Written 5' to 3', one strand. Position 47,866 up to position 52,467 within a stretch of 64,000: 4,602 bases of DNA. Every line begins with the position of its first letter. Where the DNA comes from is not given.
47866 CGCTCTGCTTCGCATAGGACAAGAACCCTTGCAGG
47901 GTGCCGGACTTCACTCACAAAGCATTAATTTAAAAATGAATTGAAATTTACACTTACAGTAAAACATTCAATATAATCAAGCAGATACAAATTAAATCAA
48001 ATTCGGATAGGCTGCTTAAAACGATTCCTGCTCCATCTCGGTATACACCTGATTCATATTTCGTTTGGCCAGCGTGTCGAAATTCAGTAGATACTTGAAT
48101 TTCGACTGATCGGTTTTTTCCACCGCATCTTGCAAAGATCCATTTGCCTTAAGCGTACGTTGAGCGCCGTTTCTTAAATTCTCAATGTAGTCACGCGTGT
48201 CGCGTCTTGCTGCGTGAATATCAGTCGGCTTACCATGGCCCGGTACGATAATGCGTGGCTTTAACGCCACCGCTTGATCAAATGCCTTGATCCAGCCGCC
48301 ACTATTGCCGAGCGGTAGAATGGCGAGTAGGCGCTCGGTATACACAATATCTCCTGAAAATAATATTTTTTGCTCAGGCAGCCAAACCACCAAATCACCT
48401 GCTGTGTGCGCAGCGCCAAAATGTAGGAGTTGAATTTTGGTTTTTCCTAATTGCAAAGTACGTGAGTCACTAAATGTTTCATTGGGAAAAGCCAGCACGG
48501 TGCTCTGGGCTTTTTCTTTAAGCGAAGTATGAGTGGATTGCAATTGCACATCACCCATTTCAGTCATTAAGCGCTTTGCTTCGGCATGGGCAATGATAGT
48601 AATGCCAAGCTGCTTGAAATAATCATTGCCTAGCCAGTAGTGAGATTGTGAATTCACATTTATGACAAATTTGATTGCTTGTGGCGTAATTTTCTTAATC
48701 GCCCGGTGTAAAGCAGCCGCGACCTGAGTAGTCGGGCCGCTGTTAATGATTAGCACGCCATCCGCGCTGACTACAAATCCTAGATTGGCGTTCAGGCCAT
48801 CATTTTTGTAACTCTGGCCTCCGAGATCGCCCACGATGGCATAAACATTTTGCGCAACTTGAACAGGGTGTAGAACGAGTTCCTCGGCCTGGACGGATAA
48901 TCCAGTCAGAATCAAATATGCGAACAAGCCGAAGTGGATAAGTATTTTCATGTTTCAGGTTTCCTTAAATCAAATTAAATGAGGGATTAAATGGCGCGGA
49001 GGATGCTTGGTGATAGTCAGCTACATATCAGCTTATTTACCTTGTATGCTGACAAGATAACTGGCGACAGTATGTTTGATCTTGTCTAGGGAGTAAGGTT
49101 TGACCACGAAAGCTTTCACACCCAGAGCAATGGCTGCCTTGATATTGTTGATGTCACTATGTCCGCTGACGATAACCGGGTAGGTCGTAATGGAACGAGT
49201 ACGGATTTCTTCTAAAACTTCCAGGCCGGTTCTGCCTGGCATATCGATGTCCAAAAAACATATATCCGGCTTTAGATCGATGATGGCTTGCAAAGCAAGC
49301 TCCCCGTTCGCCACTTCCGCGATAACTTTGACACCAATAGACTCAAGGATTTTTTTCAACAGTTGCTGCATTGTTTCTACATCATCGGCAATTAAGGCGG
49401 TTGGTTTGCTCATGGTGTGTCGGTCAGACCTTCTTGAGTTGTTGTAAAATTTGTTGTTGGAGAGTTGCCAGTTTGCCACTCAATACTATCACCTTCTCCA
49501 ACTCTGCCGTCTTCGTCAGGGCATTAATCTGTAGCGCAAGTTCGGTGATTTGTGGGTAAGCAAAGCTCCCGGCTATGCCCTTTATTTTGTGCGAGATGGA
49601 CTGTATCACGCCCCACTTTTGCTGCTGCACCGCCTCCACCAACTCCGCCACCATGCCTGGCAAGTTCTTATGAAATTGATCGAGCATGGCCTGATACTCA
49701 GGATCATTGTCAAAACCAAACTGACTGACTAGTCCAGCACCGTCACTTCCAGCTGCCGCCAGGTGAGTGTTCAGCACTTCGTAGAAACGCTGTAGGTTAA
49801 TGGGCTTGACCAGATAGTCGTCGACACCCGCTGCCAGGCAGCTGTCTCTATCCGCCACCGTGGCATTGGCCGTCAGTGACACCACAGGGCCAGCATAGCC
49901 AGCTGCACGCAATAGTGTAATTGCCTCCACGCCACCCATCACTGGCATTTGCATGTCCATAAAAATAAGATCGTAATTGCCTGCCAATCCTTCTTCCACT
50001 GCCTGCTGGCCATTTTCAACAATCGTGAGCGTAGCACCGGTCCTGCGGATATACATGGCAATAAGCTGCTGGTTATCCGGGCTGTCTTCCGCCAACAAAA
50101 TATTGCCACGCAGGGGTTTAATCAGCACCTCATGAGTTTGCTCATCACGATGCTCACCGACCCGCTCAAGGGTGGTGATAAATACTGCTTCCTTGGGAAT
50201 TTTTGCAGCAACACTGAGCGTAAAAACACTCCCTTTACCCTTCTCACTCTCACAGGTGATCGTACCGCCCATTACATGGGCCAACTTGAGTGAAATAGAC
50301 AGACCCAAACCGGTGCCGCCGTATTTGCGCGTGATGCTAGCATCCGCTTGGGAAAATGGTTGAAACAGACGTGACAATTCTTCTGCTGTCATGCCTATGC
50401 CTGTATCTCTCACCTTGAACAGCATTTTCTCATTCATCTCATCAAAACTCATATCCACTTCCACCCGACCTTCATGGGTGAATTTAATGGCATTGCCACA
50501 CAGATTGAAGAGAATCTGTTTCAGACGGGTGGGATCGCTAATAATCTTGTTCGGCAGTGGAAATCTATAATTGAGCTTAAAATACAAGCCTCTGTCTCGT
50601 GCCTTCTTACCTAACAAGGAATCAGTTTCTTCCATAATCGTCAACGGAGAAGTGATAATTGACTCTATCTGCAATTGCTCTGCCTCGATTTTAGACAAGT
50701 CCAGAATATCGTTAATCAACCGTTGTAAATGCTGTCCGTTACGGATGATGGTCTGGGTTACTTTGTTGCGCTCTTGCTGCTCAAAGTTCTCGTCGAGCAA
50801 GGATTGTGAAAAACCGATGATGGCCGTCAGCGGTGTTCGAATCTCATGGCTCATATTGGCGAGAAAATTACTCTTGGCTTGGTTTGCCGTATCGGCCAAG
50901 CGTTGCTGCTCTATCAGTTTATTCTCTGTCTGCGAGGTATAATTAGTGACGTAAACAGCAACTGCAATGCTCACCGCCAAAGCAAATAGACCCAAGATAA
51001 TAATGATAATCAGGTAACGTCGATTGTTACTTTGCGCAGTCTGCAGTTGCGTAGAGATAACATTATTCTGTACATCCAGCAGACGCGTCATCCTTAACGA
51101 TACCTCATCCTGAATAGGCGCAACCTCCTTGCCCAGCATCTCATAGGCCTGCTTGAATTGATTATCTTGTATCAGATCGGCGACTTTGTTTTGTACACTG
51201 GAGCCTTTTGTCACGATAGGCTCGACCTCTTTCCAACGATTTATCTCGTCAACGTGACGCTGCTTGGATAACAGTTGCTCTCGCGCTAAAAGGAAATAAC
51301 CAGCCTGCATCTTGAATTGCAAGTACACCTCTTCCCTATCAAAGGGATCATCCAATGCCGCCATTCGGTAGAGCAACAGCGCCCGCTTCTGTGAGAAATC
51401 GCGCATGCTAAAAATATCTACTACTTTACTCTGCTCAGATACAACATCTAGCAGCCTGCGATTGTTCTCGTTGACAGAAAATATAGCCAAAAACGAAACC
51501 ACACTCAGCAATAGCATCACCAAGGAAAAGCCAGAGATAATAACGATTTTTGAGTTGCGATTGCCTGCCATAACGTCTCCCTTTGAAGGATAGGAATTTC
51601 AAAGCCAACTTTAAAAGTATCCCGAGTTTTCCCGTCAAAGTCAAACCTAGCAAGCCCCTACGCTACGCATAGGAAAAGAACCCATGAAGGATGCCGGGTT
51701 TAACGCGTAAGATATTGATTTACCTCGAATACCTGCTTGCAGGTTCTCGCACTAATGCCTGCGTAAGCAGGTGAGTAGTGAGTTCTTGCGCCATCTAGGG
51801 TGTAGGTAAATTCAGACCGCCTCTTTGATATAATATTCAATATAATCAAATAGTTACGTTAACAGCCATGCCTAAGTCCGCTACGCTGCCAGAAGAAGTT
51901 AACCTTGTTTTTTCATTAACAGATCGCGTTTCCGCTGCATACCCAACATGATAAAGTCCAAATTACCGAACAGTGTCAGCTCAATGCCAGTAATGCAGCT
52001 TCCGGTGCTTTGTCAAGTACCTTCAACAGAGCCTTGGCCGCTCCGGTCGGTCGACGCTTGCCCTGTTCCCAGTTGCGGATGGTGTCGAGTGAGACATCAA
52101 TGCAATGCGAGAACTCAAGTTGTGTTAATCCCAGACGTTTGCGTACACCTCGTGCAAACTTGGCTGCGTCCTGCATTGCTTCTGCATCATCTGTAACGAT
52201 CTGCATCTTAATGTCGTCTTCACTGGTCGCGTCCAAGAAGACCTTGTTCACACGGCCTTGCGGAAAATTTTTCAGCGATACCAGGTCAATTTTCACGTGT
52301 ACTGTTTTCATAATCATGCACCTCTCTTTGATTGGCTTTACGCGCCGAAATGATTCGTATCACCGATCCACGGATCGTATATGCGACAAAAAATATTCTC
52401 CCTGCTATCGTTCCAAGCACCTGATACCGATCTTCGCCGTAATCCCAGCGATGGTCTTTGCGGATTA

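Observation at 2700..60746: AT-rich intergenic element with an IHF-consensus core, 14 copies in 64 kb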

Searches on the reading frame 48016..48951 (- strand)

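Call 38: search_protein_families(library=pfam, proteins=[window:48016-48951:-], max_evalue=0.00001)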
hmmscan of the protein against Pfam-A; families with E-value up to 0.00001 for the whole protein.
window:48016-48951:- (311 aa): 1 family
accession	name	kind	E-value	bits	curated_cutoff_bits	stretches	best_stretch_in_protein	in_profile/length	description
PF00753.33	Lactamase_B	-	1.8e-15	57.8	22.7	1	52-239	3-196/196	Metallo-beta-lactamase superfamily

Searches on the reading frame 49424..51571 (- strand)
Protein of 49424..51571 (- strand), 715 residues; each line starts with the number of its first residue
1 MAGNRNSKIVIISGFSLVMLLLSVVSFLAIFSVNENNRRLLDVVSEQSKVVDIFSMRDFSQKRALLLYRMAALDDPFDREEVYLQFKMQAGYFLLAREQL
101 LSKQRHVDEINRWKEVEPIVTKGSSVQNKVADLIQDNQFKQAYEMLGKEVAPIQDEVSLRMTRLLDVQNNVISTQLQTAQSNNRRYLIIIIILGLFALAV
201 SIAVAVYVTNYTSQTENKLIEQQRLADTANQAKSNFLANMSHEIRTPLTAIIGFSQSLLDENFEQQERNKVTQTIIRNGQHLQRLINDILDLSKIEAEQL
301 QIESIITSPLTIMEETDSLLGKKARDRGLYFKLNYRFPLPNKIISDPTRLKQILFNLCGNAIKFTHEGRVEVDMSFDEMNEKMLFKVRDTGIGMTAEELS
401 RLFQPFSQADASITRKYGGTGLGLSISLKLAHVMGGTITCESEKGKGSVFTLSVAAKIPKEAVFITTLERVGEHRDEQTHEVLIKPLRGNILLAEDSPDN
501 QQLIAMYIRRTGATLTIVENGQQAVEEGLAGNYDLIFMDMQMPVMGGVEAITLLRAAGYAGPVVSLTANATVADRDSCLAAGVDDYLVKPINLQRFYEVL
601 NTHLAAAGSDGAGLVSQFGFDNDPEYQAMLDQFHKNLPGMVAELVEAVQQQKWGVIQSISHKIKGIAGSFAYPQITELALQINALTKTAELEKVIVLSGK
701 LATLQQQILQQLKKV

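Call 38: search_protein_families(library=pfam, proteins=[window:49424-51571:-], max_evalue=0.00001)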
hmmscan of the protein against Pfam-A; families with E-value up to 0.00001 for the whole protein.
window:49424-51571:- (715 aa): 4 families
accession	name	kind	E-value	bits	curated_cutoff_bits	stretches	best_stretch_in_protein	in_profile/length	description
PF02518.31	HATPase_c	-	6.4e-29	101.1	26.4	1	346-454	2-107/111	Histidine kinase-, DNA gyrase B-, and HSP90-like ATPase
PF00072.30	Response_reg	-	6.1e-23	81.5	30.2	1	491-600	1-110/111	Response regulator receiver domain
PF00512.31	HisKA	-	6.4e-23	81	26.9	1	232-298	1-66/66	His Kinase A (phospho-acceptor) domain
PF01627.28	Hpt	-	1.9e-07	31.7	24.6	1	629-692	2-65/84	Hpt domain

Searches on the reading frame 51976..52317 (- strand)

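Call 38: search_protein_families(library=pfam, proteins=[window:51976-52317:-], max_evalue=0.00001)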
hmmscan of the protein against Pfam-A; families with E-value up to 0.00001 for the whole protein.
window:51976-52317:- (113 aa): 2 families
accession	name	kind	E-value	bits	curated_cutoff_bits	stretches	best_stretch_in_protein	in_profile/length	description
PF15731.11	MqsA_antitoxin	-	4e-07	30.6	30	1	43-106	62-125/131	Antitoxin component of bacterial toxin-antitoxin system, MqsA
PF01381.28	HTH_3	-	3.3e-06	27.5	23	1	58-93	4-39/55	Helix-turn-helix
